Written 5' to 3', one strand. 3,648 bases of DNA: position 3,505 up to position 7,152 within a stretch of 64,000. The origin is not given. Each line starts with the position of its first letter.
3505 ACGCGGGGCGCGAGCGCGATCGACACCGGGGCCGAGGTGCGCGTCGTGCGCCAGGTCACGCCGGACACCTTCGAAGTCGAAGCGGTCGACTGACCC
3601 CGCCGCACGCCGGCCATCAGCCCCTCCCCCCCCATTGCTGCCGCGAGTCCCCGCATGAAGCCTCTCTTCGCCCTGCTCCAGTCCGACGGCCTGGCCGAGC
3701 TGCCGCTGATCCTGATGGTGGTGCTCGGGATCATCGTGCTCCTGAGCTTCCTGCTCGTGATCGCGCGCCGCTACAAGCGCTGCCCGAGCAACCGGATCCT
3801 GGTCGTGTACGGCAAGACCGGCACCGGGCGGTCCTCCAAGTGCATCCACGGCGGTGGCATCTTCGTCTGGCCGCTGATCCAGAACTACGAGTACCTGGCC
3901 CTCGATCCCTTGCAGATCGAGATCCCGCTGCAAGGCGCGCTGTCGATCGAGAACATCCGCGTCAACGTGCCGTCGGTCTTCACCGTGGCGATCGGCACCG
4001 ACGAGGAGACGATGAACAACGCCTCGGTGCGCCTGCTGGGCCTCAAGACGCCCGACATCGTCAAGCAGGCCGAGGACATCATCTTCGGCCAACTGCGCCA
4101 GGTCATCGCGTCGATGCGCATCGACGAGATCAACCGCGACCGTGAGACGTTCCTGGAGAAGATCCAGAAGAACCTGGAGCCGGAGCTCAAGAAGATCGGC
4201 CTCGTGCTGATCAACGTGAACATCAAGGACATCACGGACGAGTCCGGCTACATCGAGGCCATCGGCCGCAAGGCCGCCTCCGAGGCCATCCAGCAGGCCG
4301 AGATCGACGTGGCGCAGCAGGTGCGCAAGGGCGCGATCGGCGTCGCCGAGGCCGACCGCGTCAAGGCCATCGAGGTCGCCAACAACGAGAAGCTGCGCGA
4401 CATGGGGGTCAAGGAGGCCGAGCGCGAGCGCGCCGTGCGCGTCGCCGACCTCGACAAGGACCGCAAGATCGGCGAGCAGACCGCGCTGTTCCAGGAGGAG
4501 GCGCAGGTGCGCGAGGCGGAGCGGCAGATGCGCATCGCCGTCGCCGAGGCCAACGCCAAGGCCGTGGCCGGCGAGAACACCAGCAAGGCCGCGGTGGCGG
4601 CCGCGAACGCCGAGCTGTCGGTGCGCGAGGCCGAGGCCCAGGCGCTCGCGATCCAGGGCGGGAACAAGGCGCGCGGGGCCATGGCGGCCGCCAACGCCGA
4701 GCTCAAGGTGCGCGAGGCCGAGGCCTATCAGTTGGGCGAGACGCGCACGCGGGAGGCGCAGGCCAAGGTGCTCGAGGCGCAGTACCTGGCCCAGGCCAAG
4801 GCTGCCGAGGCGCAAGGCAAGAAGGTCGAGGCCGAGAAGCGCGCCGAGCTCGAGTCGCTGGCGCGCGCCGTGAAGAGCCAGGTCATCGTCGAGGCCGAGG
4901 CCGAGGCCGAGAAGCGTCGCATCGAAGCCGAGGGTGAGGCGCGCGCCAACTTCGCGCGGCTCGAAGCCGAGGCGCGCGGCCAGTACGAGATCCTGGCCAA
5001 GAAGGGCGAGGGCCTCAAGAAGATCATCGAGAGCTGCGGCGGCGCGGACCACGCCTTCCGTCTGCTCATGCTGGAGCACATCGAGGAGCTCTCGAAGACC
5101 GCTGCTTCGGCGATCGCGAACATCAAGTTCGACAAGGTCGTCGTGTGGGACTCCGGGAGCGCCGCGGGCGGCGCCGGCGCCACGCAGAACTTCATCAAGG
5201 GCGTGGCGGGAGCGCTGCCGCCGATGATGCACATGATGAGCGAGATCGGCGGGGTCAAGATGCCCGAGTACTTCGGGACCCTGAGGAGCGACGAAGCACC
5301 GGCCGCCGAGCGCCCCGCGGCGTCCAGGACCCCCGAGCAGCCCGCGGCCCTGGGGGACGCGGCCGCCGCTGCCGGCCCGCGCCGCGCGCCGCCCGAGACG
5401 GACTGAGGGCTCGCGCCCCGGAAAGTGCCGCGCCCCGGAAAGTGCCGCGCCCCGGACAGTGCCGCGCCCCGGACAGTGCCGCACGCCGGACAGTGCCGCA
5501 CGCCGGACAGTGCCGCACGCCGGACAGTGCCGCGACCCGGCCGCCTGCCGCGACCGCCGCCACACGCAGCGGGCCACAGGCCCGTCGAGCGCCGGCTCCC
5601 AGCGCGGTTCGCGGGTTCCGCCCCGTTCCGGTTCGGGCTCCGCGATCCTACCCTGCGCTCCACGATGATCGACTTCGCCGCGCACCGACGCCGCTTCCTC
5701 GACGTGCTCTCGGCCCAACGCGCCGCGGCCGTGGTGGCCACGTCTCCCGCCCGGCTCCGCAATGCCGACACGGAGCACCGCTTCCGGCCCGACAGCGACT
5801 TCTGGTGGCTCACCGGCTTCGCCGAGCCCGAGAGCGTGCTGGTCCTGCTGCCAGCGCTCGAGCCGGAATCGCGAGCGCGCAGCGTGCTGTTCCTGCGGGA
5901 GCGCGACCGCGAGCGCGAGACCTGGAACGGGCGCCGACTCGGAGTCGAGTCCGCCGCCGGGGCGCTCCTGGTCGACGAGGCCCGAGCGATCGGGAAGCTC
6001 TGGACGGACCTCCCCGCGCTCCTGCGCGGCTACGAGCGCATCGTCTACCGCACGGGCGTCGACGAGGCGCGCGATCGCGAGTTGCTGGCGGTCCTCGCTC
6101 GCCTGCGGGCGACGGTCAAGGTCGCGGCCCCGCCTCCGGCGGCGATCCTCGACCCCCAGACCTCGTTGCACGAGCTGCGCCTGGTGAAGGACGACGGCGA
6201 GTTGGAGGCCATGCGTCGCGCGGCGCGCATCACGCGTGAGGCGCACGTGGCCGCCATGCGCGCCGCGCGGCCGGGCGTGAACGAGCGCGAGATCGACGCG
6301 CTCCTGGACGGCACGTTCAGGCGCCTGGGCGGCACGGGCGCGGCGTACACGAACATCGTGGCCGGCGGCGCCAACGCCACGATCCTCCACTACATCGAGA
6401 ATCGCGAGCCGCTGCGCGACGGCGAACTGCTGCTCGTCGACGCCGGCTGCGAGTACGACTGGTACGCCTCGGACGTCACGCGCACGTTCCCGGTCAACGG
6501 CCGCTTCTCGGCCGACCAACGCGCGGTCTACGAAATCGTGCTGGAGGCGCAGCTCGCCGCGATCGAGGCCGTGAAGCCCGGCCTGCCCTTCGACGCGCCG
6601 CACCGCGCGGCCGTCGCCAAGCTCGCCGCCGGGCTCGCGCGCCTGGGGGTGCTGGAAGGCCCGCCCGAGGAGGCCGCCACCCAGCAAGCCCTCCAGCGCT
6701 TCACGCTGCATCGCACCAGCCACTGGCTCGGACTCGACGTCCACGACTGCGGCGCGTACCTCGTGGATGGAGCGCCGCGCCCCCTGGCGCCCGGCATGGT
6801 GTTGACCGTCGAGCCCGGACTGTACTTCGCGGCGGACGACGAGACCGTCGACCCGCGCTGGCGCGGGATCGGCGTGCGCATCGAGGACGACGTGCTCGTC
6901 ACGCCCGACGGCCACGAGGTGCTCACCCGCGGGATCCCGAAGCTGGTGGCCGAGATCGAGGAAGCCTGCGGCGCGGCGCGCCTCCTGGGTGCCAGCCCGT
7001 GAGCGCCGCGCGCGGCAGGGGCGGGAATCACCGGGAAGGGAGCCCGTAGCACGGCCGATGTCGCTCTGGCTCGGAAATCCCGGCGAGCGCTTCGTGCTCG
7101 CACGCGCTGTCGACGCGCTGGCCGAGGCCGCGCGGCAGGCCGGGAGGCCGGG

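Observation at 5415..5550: Seven-and-a-half-copy 17-bp tandem repeat array immediately downstream of flotillin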

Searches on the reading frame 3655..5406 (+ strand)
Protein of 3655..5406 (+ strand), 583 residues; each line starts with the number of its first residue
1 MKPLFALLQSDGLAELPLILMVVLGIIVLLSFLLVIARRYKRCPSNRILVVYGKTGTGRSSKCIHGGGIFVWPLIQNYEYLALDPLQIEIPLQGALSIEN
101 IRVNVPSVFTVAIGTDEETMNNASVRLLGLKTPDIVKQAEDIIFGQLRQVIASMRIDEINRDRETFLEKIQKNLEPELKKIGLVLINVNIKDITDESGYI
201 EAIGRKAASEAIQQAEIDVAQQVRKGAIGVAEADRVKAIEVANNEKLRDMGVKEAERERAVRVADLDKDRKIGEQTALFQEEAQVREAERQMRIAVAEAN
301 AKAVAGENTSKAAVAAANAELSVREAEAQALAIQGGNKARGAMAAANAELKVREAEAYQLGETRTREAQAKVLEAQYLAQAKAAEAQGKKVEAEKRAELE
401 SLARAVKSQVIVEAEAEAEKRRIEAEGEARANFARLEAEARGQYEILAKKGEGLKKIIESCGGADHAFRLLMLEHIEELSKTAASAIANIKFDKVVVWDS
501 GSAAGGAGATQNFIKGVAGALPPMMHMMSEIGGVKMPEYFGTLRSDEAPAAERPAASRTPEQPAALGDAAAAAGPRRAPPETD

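Call 7: search_protein_families(library=pfam, proteins=[window:3655-5406:+])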
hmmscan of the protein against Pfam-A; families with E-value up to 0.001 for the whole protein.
window:3655-5406:+ (583 aa): 1 family
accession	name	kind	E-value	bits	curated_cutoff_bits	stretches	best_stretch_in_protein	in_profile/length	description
PF01145.31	Band_7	-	1.2e-27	97.6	23.6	1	44-222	4-174/176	SPFH domain / Band 7 family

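Call 10: find_encoding_contigs(protein=window:3655-5406:+, flank=6000, max_places=10)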
Protein window:3655-5406:+ (583 aa): no gene with exactly this product is on record in the collection.

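Call 13: find_homologous_proteins(query=window:3655-5406:+, max_evalue=1e-30)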
Query window:3655-5406:+ (583 aa): 7982 proteins with E <= 1e-30 among 8000 candidates; the best 120 are listed.
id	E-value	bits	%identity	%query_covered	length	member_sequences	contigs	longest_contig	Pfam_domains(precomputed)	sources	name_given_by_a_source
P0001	0.0e+0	1091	97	87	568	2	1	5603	PF01145.32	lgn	-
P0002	0.0e+0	1071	89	100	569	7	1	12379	PF01145.32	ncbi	-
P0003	0.0e+0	1044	89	94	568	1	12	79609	PF01145.32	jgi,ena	-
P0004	0.0e+0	1033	88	100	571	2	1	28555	PF01145.32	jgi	jgi:flotillin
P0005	0.0e+0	1027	86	100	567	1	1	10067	PF01145.32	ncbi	-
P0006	0.0e+0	1021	84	100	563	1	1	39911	PF01145.32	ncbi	-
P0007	4.8e-284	961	83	93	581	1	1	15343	PF01145.32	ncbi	-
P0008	1.3e-278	943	82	94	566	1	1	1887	PF01145.32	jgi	jgi:flotillin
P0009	5.6e-259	879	76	94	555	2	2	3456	PF01145.32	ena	-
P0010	1.4e-257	874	78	93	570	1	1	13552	PF01145.32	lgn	-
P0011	4.4e-255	866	75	94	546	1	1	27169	PF01145.32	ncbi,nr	ncbi:MAG: flotillin family protein [Planctomycetes bacterium]|nr:flotillin family protein [Planctomy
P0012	1.4e-254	864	76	94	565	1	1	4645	PF01145.32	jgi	-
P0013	2.5e-254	863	77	91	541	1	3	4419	PF01145.32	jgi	jgi:flotillin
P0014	3.6e-254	863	77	91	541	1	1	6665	PF01145.32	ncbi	-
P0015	5.0e-254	862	76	92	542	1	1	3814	PF01145.32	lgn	-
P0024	4.9e-244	829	75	92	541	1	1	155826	PF01145.32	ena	-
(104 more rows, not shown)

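Call 14: find_encoding_contigs(protein=P0001, flank=5000, max_places=4)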
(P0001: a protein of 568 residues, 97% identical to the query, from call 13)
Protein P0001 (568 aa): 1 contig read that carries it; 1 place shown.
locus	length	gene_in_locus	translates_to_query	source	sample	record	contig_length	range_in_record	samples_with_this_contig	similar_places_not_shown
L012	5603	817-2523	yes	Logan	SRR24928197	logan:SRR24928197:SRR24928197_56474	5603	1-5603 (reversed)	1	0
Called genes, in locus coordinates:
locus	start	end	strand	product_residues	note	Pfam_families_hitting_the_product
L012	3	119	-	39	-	?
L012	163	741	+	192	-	PF25842:NfeD_TM (weak)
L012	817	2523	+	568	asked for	PF01145:Band_7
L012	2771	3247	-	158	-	-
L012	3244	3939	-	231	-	-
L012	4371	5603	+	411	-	?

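Call 15: find_encoding_contigs(protein=P0002, flank=5000, max_places=4)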
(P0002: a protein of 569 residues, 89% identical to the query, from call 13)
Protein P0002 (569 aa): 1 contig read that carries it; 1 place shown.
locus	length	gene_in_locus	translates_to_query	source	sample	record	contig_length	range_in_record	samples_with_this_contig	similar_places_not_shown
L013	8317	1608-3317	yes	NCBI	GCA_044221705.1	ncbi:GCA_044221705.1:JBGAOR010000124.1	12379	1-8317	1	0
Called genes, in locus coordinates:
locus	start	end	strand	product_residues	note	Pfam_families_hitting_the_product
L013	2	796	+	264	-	?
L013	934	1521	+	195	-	-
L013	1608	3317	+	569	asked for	PF01145:Band_7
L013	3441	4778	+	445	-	PF05195:AMP_N, PF00557:Peptidase_M24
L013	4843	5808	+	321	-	-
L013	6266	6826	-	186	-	PF01765:RRF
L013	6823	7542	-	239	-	PF00696:AA_kinase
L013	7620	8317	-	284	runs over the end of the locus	PF00889:EF_TS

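Call 16: find_encoding_contigs(protein=P0003, flank=5000, max_places=10)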
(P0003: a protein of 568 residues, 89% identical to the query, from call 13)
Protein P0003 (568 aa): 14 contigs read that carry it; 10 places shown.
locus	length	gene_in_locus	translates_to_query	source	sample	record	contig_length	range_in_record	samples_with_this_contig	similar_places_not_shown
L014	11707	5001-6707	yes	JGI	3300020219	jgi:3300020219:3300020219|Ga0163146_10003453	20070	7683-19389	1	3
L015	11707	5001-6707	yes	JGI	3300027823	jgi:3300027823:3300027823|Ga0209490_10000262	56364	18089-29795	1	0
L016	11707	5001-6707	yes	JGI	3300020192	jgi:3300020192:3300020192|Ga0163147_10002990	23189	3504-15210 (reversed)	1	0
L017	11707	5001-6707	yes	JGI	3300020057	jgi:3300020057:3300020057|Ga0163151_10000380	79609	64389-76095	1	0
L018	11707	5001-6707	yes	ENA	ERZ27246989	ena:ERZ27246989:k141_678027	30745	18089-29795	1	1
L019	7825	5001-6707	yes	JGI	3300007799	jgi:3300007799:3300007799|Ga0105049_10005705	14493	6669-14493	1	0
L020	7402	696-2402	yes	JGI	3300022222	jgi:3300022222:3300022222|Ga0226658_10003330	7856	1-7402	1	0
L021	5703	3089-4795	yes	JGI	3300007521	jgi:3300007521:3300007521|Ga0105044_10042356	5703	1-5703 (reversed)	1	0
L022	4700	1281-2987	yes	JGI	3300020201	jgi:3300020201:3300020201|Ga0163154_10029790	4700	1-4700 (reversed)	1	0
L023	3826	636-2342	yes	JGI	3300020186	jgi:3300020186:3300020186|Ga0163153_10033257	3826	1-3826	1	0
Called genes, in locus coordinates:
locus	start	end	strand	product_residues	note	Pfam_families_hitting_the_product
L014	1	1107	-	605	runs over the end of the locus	PF02012:BNR (faint)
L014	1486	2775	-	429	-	-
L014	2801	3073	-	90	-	PF03966:Trm112p (weak)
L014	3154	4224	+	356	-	-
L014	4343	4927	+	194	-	-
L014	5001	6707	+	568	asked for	PF01145:Band_7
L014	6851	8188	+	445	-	PF05195:AMP_N, PF00557:Peptidase_M24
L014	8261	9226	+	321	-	-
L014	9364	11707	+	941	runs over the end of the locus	PF02810:SEC-C, PF23988:DUF7309, PF22007:DUF6930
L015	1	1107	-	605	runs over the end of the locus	PF02012:BNR (faint)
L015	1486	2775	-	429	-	-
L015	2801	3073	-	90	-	PF03966:Trm112p (weak)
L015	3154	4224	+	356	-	-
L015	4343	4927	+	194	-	-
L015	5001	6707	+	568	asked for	PF01145:Band_7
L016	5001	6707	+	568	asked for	PF01145:Band_7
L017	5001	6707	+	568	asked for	PF01145:Band_7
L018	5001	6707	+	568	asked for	PF01145:Band_7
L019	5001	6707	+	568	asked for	PF01145:Band_7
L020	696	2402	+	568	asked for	PF01145:Band_7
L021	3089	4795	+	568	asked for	PF01145:Band_7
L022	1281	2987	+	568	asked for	PF01145:Band_7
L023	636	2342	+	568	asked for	PF01145:Band_7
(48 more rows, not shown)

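Call 17: find_encoding_contigs(protein=P0004, flank=5000, max_places=4)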
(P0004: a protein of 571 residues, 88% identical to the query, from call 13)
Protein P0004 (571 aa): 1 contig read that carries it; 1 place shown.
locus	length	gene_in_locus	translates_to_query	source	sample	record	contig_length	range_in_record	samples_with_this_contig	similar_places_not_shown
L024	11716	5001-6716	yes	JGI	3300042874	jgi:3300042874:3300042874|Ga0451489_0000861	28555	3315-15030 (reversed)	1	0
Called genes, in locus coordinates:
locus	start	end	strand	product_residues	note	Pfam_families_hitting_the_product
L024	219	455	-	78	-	PF13192:Thioredoxin_3 (weak)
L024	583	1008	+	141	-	PF01638:HxlR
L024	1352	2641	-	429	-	-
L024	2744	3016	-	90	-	PF03966:Trm112p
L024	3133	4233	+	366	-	-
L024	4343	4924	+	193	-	-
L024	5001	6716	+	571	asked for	PF01145:Band_7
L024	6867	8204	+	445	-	PF05195:AMP_N, PF00557:Peptidase_M24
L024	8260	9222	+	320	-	-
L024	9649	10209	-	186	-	PF01765:RRF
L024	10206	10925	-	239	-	PF00696:AA_kinase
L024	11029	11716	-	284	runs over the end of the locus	PF00889:EF_TS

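Call 29: find_encoding_contigs(protein=P0005, flank=3000, max_places=3)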
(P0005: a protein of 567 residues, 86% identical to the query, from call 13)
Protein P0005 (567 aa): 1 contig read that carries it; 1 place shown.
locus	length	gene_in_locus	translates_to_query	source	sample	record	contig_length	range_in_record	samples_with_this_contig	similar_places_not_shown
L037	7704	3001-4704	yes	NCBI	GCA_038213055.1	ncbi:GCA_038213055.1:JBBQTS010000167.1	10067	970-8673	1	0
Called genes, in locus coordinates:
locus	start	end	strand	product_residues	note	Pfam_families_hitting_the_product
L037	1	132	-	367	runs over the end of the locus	?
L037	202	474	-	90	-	PF03966:Trm112p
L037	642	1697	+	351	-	-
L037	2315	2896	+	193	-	-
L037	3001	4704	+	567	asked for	PF01145:Band_7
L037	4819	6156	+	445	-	PF05195:AMP_N, PF00557:Peptidase_M24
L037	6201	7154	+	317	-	-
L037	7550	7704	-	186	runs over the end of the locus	PF01765:RRF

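Call 30: find_encoding_contigs(protein=P0006, flank=3000, max_places=3)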
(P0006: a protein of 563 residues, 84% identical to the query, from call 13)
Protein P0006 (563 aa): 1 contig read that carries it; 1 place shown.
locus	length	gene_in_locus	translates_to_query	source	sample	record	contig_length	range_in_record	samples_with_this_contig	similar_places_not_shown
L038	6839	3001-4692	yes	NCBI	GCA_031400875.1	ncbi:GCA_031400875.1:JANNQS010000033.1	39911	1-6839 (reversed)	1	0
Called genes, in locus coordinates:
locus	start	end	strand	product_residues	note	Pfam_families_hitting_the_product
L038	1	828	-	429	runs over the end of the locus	-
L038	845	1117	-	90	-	PF03966:Trm112p (weak)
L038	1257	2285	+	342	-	-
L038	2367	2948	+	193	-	-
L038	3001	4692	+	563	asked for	PF01145:Band_7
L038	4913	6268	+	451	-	PF05195:AMP_N, PF00557:Peptidase_M24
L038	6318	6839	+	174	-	?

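Call 31: find_encoding_contigs(protein=P0007, flank=3000, max_places=3)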
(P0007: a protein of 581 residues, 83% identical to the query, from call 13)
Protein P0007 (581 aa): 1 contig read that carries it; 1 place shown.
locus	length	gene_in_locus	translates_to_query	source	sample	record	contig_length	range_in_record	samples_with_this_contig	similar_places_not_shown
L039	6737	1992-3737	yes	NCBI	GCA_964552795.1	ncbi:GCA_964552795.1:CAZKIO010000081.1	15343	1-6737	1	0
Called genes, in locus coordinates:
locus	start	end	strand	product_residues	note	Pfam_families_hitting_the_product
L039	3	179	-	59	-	?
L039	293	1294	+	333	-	-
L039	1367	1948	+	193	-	-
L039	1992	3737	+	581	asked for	PF01145:Band_7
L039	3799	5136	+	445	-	PF05195:AMP_N, PF00557:Peptidase_M24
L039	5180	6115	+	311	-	-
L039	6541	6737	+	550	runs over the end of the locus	-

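Call 36: find_encoding_contigs(protein=P0010, flank=2500, max_places=3)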
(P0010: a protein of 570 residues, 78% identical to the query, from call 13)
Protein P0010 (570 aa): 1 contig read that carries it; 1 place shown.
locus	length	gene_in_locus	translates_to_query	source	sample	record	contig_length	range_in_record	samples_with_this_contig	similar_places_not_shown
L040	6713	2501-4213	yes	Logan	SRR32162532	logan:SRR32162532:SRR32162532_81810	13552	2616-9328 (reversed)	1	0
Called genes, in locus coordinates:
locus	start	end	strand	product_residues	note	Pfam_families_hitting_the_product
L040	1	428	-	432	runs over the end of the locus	-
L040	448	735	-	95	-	PF03966:Trm112p (weak)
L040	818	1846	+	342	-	-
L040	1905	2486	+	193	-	-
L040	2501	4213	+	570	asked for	PF01145:Band_7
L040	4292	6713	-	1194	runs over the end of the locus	-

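Call 37: find_encoding_contigs(protein=P0011, flank=2500, max_places=3)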
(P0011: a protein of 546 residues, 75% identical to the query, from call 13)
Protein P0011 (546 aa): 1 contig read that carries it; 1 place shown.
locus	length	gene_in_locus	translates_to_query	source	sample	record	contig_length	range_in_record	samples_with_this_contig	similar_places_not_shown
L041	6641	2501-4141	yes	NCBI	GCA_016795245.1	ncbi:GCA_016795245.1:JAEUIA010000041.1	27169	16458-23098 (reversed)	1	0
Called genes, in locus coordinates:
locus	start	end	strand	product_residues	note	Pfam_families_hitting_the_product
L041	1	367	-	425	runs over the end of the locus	PF01261:AP_endonuc_2 (weak)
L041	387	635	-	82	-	-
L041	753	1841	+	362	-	-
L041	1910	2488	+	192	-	PF25842:NfeD_TM (faint)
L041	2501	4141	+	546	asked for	PF01145:Band_7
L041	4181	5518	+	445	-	PF05195:AMP_N, PF00557:Peptidase_M24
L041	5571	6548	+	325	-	-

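Call 38: find_encoding_contigs(protein=P0024, flank=2500, max_places=3)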
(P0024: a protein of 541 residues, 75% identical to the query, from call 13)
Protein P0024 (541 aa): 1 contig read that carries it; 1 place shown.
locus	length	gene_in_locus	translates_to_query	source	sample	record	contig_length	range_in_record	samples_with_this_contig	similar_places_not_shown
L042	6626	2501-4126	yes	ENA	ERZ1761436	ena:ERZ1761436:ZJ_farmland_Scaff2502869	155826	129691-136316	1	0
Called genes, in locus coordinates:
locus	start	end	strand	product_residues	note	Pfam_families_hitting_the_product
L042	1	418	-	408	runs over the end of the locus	PF01261:AP_endonuc_2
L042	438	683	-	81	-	PF03966:Trm112p (weak)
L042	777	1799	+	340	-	-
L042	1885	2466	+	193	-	-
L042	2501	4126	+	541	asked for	PF01145:Band_7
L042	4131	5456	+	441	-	PF05195:AMP_N, PF00557:Peptidase_M24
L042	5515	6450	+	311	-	-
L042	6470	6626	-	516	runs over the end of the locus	-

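Call 46: search_protein_families(library=pfam, proteins=[L012:2771-3247:-, L012:3244-3939:-], max_evalue=0.01)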
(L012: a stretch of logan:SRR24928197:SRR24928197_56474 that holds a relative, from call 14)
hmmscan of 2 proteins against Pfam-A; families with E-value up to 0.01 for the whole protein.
L012:2771-3247:- (158 aa): 0 families

L012:3244-3939:- (231 aa): 0 families
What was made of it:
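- Tried and rejected: Its two ORFs have no Pfam match (call 46).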

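Call 59: list_cluster_members(proteins=[P0002, P0005, P0006, P0007, P0011])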
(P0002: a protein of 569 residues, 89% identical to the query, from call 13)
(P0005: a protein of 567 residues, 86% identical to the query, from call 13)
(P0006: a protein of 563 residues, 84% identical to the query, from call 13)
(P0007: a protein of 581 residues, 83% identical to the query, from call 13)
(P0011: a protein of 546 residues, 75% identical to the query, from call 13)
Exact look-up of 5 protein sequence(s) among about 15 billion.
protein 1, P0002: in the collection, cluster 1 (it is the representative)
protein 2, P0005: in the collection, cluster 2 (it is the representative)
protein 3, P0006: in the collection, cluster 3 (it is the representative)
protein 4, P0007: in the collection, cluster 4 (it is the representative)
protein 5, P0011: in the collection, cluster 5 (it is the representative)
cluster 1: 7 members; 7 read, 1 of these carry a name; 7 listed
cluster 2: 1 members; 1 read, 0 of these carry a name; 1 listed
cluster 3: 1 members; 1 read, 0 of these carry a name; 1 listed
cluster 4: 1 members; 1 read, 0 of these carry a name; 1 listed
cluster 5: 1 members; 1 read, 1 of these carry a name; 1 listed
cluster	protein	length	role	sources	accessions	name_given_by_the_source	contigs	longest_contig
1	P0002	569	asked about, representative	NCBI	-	-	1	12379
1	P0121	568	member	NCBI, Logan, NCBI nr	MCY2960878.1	MAG: SPFH domain-containing protein [Planctomycetota bacterium] | SPFH domain-containing protein [Planctomycetota bacterium]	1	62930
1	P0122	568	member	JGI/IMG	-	-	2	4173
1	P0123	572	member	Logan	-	-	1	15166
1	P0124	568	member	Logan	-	-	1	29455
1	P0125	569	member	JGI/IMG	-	-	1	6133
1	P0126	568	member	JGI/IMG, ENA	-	-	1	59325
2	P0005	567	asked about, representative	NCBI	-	-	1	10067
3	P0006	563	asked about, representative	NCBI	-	-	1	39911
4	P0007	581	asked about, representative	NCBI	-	-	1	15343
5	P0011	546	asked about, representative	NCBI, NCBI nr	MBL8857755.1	MAG: flotillin family protein [Planctomycetes bacterium] | flotillin family protein [Planctomycetota bacterium]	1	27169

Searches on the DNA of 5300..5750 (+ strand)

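Call 21: search_rna_families(source=window, start=5300, end=5750, threshold=evalue, max_evalue=10)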
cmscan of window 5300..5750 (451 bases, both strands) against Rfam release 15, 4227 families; matches with E-value up to 10: 1.
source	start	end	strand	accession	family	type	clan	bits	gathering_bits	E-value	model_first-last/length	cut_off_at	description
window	5607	5640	+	RF02919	ilvB-OMG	Cis-reg;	-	7.8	95.9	8.7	79-126/209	no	ilvB-OMG RNA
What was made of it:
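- There is no Rfam match even at E ≤ 10 (call 21).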

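Call 56: search_dna_similar(query=window:5407-5600:+, collection=plasmids, mode=distant, max_evalue=0.001, max_rows=10)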
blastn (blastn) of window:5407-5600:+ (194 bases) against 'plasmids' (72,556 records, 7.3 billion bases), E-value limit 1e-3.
No match.

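Call 57: search_dna_similar(query=window:5407-5600:+, collection=phages, mode=distant, max_evalue=0.001, max_rows=10)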
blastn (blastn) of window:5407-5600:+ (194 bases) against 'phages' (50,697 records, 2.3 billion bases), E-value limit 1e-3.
No match.
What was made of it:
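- Tried and rejected: The array region was run by blastn against plasmids and phages (calls 56, 57).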

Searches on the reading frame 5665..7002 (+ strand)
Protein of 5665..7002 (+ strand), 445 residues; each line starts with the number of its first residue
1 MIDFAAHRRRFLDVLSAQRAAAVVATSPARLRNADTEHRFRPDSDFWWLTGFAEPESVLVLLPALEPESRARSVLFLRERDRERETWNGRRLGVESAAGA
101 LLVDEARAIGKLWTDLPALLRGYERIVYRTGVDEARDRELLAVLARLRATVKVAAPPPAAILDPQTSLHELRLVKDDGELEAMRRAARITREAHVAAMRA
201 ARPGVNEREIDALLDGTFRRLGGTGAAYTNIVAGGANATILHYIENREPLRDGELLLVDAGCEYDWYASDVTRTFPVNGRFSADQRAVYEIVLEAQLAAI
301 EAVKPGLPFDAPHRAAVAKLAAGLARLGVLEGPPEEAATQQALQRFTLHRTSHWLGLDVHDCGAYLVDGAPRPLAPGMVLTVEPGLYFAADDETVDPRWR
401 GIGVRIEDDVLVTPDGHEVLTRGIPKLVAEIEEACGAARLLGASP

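Call 7: search_protein_families(library=pfam, proteins=[window:5665-7002:+])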
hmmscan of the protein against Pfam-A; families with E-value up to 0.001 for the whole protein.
window:5665-7002:+ (445 aa): 2 families
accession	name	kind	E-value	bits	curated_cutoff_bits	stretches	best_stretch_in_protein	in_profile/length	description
PF00557.29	Peptidase_M24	-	1.1e-64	218.5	23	1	181-414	1-208/208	Metallopeptidase family M24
PF05195.22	AMP_N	-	2.2e-29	102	24.6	1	4-127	1-120/121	Aminopeptidase P, N-terminal domain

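Call 11: find_encoding_contigs(protein=window:5665-7002:+, flank=6000, max_places=10)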
Protein window:5665-7002:+ (445 aa): no gene with exactly this product is on record in the collection.
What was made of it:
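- Tried and rejected: Exact-protein look-ups of flotillin and pepP found nothing (calls 10, 11).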
